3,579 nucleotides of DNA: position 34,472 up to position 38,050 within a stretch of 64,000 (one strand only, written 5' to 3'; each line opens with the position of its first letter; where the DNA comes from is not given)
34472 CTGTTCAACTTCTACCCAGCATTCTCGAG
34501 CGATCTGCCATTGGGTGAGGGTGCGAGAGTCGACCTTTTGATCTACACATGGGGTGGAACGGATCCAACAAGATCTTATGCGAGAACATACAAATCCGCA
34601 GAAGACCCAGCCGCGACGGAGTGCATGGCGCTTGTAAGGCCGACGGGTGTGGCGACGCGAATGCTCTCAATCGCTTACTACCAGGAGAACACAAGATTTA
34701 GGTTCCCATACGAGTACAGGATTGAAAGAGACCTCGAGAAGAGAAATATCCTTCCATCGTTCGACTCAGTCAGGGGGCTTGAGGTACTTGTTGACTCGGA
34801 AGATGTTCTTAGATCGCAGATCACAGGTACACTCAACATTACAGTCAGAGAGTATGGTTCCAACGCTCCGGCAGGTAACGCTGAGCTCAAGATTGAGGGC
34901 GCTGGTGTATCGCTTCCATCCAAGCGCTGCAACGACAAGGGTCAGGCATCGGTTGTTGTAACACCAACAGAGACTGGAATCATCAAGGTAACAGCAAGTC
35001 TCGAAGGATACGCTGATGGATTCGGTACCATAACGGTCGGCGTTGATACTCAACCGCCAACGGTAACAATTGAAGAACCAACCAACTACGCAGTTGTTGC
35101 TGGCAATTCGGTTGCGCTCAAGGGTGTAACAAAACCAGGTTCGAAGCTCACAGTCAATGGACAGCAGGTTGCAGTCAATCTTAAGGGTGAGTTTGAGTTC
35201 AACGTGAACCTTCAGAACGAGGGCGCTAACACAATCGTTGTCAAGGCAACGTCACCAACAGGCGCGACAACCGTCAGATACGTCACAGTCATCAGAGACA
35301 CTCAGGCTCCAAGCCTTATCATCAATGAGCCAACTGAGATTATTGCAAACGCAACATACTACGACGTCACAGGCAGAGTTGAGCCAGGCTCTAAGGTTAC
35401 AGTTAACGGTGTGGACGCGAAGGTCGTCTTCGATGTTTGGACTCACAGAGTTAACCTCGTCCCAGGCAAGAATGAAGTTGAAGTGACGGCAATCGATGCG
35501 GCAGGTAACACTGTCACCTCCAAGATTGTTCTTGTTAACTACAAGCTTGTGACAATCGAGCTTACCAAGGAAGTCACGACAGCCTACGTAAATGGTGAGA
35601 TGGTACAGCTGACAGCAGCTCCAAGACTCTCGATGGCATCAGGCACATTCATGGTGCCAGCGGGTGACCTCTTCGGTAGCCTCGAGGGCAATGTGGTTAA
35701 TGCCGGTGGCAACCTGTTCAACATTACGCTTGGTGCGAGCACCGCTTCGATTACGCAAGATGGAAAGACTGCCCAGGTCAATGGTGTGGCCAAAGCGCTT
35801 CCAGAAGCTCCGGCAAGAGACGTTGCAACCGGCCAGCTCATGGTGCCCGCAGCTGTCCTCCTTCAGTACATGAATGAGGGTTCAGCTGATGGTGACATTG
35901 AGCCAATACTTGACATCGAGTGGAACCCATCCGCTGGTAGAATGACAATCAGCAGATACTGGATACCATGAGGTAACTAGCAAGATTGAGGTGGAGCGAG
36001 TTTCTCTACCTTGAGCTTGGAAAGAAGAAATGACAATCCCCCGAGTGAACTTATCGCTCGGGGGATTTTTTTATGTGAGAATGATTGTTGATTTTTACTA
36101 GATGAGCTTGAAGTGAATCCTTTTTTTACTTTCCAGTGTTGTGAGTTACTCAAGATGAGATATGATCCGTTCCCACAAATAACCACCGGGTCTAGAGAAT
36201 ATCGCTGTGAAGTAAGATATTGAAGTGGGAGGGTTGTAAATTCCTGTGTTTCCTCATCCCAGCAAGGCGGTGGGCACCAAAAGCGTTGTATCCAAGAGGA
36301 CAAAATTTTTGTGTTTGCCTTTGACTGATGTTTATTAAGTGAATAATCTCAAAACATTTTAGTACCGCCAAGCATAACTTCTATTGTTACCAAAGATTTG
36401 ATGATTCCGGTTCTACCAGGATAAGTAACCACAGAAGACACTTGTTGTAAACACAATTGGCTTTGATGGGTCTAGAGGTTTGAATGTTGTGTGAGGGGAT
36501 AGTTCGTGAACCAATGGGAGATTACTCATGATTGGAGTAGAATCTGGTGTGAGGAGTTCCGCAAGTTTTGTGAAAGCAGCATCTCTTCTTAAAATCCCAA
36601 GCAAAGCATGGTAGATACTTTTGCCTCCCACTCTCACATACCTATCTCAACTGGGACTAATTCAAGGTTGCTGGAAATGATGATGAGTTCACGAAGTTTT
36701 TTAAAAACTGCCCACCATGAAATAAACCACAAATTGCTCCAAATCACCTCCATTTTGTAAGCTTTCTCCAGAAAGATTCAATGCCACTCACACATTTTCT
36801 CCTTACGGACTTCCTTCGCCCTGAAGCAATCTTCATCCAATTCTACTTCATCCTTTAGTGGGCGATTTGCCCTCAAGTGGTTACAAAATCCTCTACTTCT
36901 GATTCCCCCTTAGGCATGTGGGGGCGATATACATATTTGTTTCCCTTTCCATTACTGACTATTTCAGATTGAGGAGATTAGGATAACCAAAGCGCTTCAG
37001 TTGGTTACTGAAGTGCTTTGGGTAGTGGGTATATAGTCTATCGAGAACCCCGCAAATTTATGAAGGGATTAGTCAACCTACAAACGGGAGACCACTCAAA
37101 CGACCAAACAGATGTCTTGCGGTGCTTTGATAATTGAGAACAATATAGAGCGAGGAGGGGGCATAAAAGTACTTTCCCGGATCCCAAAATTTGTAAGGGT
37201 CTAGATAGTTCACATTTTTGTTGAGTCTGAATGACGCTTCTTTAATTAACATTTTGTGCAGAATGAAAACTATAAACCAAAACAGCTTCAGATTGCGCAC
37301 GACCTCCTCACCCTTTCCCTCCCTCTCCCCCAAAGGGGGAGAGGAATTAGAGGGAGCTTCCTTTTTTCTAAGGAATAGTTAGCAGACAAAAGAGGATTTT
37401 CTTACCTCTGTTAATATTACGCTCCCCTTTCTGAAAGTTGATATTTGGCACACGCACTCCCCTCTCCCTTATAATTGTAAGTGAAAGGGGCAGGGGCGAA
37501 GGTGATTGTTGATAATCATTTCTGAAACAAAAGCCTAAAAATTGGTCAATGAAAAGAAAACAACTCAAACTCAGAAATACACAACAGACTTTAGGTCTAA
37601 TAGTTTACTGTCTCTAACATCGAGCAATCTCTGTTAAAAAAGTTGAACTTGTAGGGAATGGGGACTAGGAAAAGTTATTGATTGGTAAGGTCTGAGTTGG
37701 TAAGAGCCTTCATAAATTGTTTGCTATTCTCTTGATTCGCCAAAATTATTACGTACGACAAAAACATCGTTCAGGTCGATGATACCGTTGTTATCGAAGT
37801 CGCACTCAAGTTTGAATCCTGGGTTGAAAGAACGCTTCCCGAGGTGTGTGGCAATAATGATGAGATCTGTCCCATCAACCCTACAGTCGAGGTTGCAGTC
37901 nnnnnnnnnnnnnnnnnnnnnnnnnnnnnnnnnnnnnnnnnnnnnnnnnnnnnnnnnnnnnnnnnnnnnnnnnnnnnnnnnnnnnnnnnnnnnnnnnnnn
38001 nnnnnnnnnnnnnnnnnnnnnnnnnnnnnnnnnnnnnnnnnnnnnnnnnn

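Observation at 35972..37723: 1.7-kb non-coding, low-complexity stretch with polypyrimidine hairpins between the giant array and the dockerin gene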

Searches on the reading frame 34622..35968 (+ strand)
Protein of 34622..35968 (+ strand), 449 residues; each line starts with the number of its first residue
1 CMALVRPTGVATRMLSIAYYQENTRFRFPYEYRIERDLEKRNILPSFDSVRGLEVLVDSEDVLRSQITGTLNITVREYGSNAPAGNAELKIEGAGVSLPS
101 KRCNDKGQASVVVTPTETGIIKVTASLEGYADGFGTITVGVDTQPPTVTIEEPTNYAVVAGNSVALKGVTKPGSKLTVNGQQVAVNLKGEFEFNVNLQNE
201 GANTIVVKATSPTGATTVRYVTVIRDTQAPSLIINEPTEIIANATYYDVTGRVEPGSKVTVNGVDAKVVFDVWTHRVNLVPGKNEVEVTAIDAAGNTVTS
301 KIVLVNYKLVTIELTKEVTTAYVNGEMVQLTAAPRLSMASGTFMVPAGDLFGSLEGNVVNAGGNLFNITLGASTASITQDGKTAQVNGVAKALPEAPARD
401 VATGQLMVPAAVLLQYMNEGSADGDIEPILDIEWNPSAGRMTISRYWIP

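Call 31: find_homologous_proteins(query=window:34622-35968:+)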
Query window:34622-35968:+ (449 aa): 8 proteins with E <= 0.001 among 8000 candidates.
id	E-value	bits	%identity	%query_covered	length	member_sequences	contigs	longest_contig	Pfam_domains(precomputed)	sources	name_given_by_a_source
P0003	1.4e-99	352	50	88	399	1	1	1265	PF09136.17,PF07833.17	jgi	-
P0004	9.4e-15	73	37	36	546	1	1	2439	PF12733.14,PF27332.1,PF16403.12,PF06832.19,PF09136.17,PF19077.7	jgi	jgi:hypothetical protein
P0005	7.1e-13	67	31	34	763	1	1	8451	PF27332.1,PF09136.17,PF19077.7,PF17936.8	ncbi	-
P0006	1.3e-10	59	29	25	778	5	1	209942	PF12733.14,PF04773.19,PF09136.17,PF19077.7,PF17936.8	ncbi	ncbi:MAG: FecR domain-containing protein [Amaricoccus sp.]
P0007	3.9e-10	58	29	38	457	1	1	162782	PF27332.1,PF02494.23,PF13750.13,PF09136.17,PF19077.7,PF17936.8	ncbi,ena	-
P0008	3.1e-9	55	29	39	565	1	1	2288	PF09136.17,PF19077.7,PF17936.8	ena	-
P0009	4.0e-8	51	32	35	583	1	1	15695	PF12733.14,PF27332.1,PF09136.17,PF19077.7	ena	-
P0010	1.3e-4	39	31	39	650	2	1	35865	PF13750.13,PF09136.17,PF19077.7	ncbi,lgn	-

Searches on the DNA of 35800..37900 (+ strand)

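Call 5: search_rna_families(source=window, start=35800, end=37900, threshold=evalue, max_evalue=10)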
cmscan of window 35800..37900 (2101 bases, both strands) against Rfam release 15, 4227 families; matches with E-value up to 10: 12.
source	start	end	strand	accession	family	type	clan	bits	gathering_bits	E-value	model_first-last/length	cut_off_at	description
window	35946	36073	+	RF00514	His_leader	Cis-reg; leader;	-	34.5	49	0.0028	1-126/126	no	Histidine operon leader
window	35977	36070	+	RF02790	sodF_sRNA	Gene; sRNA;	-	23.7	46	0.66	1-90/90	no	sodF sRNA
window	36004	36127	+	RF01770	rimP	Cis-reg; leader;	-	21.1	47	2.1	1-102/102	no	Gammaprotebacteria rimP leader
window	36029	36142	-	RF00514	His_leader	Cis-reg; leader;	-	20.4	49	2.2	1-126/126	no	Histidine operon leader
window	35995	36072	+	RF02837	anti-hemB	Gene; sRNA;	-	20.1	49.5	0.11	1-81/81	no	Burkholderia RNA 7 (anti-hemB)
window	37304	37345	-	RF01762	whalefall-1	Gene; sRNA;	-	19.4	37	0.072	1-56/56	no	Whalefall-1 RNA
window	36670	36743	+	RF00133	SNORD33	Gene; snRNA; snoRNA; CD-box;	CL00054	18.7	44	5.8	1-85/85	no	Small nucleolar RNA Z195/SNORD33/SNORD32 family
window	36988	37022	+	RF04048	mir-7927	Gene; miRNA;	-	18.6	75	1.9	1-56/56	no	mir-7927 microRNA precursor family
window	36018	36072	+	RF02399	NsiR1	Gene; sRNA;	-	18.1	39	1.8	1-60/60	no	Nitrogen stress-induced RNA 1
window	36990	37019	+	RF03199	MIR5271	Gene; miRNA;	-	17.5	90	8.9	25-55/78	no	MIR5271 microRNA precursor family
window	36037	36092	-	RF03050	RAGATH-25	Gene; sRNA;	-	14.4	49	3.3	1-50/50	no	RAGATH-25 RNA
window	36458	36514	+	RF01295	SCARNA7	Gene; snRNA; snoRNA; scaRNA;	-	12.5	65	2.5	1-330/330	no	Small Cajal body-specific RNA 7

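Call 14: search_dna_similar(query=window:35972-37723:+, collection=plasmids, mode=distant)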
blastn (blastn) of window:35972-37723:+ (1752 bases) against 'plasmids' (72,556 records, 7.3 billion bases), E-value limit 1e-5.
No match.

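Call 15: search_dna_similar(query=window:35972-37723:+, collection=phages, mode=distant)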
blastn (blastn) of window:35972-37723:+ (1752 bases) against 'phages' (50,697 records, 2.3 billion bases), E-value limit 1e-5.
No match.

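Call 59: search_rna_families(source=window, start=37250, end=37550, threshold=evalue, max_evalue=10, show_alignments=2)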
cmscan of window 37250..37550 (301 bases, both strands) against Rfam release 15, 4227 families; matches with E-value up to 10: 12.
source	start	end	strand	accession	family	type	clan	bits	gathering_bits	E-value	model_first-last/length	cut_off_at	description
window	37304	37345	-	RF01762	whalefall-1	Gene; sRNA;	-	19.4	37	0.01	1-56/56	no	Whalefall-1 RNA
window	37322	37347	+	RF02795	Pab91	Gene; snRNA; snoRNA; HACA-box;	-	15.6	71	2.6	1-57/57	no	Pab91 RNA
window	37345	37433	-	RF03483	MIR319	Gene; miRNA;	-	15.2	54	1.9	1-92/92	no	MIR319 microRNA precursor family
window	37312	37462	-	RF02157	NPPA-AS1_2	Gene; lncRNA;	-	15.2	60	3.8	1-150/150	no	NPPA antisense RNA 1 conserved region 2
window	37348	37490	-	RF00082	SraG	Gene; sRNA;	-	14.8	50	3.3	1-177/177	no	SraG RNA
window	37307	37347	-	RF03520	mir-3059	Gene; miRNA;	-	14.7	88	3.3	1-59/59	no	mir-3059 microRNA precursor family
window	37252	37355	-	RF00420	SNORA61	Gene; snRNA; snoRNA; HACA-box;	-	14.2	74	2.5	1-132/132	no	Small nucleolar RNA SNORA61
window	37499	37537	-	RF00898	mir-242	Gene; miRNA;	-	14.2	54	5.5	15-63/77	no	mir-242 microRNA precursor family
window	37300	37357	+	RF00381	Antizyme_FSE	Cis-reg; frameshift_element;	-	13.7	40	4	1-59/59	no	Antizyme RNA frameshifting stimulation element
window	37299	37359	-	RF00845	MIR158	Gene; miRNA;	-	13.6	67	9.9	1-100/100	no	MIR158 microRNA precursor family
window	37309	37356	-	RF04240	mir-4716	Gene; miRNA;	-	13.1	76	8.2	1-84/84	no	mir-4716 microRNA precursor family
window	37293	37371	-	RF00516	ylbH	Cis-reg; leader;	-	12.8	50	2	1-122/122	no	ylbH leader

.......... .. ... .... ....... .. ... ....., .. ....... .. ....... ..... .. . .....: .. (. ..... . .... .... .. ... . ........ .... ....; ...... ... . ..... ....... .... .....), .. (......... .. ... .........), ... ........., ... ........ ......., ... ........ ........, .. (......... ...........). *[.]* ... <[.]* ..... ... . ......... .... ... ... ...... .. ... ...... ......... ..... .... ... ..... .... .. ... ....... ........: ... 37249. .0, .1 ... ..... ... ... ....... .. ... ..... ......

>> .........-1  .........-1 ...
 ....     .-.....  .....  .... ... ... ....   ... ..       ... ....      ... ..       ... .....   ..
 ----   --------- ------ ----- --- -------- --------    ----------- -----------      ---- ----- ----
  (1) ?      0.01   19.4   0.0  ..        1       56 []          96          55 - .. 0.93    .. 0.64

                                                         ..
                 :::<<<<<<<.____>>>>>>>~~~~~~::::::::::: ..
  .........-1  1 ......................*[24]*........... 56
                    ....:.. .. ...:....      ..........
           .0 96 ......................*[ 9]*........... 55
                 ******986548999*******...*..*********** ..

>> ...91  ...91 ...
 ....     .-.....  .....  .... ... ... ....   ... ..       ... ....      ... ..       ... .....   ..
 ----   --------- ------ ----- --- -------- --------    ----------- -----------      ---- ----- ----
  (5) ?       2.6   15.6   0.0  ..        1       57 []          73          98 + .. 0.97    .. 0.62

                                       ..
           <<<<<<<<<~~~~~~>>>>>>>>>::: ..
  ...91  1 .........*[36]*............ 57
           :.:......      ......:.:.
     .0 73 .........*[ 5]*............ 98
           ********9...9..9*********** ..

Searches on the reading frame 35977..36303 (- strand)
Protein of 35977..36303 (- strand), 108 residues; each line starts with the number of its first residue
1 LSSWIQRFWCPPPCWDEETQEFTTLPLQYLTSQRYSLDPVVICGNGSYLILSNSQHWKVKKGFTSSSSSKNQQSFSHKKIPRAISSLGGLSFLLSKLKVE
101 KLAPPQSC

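Call 74: search_protein_families(library=pfam, max_evalue=10, proteins=[window:35977-36303:-])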
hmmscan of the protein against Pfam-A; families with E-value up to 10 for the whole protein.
window:35977-36303:- (108 aa): 0 families

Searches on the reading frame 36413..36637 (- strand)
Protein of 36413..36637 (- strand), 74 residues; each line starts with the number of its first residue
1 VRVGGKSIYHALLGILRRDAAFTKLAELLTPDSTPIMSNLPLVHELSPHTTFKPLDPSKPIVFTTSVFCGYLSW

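Call 71: search_protein_representatives(protein=window:36413-36637:-)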
Query: 74 residues. Proteins with E-value up to 0.001 (for the whole library): 4; up to 1e-10: 1; up to 1e-30: 1. The best 4 are listed.
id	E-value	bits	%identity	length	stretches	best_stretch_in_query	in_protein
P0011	7.5e-43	159.7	99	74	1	1-74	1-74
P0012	1.6e-06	44.4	30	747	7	11-52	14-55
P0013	2.4e-04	37.6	40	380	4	29-59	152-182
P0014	7.6e-04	35.9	41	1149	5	10-37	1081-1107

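Call 74: search_protein_families(library=pfam, max_evalue=10, proteins=[P0011])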
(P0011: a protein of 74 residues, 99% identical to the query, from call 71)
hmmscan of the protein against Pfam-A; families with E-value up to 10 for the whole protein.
P0011 (74 aa): 1 family
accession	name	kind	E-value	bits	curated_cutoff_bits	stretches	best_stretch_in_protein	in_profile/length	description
PF02730.20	AFOR_N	-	0.38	10.9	29.8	1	44-71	38-64/199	Aldehyde ferredoxin oxidoreductase, N-terminal domain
